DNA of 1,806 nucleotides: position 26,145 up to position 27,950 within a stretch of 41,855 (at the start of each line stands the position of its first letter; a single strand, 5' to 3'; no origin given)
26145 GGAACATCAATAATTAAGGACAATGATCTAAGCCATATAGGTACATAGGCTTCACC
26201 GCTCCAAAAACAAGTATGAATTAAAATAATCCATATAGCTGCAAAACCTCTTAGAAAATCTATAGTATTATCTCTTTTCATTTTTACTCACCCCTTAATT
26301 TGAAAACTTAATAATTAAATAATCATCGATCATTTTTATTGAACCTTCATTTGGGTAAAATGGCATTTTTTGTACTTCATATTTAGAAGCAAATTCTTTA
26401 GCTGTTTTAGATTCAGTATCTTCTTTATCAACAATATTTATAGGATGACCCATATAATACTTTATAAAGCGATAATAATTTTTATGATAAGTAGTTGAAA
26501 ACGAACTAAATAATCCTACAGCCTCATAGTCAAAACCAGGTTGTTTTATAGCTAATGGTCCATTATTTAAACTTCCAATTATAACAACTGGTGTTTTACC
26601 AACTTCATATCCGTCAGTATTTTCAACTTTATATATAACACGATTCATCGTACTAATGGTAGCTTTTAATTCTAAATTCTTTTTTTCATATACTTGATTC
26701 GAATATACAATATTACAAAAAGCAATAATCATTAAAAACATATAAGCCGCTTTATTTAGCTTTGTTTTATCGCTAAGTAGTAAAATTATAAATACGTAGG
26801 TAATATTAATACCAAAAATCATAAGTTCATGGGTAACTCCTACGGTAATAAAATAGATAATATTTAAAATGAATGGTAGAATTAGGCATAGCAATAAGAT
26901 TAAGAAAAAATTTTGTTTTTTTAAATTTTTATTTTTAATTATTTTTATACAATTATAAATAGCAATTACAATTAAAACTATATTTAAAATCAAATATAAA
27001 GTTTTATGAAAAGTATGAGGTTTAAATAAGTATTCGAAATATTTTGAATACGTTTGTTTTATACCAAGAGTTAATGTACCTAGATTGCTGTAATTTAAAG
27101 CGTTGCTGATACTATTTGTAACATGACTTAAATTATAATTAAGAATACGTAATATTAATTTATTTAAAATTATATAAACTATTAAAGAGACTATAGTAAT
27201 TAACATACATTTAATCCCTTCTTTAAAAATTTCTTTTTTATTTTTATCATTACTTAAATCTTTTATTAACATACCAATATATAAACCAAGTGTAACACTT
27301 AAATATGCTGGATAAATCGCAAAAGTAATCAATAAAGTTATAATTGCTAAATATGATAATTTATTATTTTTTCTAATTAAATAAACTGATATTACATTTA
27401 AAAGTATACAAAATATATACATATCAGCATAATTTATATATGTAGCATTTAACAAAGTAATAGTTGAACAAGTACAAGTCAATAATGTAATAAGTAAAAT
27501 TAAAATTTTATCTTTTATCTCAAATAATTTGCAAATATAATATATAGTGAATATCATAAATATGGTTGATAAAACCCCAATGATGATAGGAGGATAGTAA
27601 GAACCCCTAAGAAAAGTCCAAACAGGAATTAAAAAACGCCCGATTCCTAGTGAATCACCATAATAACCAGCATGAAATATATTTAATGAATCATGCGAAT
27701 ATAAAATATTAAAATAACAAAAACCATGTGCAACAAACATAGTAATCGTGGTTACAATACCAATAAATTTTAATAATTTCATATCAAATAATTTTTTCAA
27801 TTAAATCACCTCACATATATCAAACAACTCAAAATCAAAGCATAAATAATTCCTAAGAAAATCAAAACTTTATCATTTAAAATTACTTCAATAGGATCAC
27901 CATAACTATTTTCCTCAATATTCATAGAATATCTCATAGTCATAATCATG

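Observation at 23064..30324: UbiA-type polyprenyl-phosphate phosphoribosyltransferase, a HAD-phosphatase::GT-C fusion and two further large polytopic proteins: candidate lipid-linked pentofuranose donor/transfer module in a spore-forming Firmicute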

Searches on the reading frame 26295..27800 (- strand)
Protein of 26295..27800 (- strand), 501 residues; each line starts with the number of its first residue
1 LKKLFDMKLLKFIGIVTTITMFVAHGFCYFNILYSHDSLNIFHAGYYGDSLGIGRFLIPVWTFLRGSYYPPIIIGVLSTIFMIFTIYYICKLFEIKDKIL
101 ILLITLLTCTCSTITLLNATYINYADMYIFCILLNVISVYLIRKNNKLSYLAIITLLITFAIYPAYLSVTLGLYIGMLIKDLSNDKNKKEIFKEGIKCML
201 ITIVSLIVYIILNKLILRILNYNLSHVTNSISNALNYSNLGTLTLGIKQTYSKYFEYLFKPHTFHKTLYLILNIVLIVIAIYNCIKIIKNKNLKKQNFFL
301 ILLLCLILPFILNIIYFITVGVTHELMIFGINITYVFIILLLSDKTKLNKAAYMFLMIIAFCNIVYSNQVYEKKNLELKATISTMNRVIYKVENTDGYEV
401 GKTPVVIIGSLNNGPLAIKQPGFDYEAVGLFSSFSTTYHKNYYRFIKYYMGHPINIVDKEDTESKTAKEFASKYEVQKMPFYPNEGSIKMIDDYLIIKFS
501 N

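Call 5: search_protein_families(library=pfam, proteins=[window:26295-27800:-], max_evalue=0.01)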
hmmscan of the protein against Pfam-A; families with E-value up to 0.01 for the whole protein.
window:26295-27800:- (501 aa): 1 family
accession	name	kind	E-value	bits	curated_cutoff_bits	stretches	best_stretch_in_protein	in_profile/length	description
PF14264.12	Glucos_trans_II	-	2.1e-40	139.2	30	1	27-342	2-316/317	Glucosyl transferase GtrII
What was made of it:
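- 26295..27800 (-): 501-aa GtrII-family polytopic glycosyltransferase, starting 5 nt after the synthase gene (TTG start with a GAGGTGA ribosome-binding site). Pfam PF14264 Glucos_trans_II 2.1e-40, residues 27-342 (call 5).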

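Call 6: search_protein_families(library=ncbifam, proteins=[window:26295-27800:-], max_evalue=0.01)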
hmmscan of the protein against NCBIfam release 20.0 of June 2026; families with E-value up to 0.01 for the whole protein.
window:26295-27800:- (501 aa): 0 families
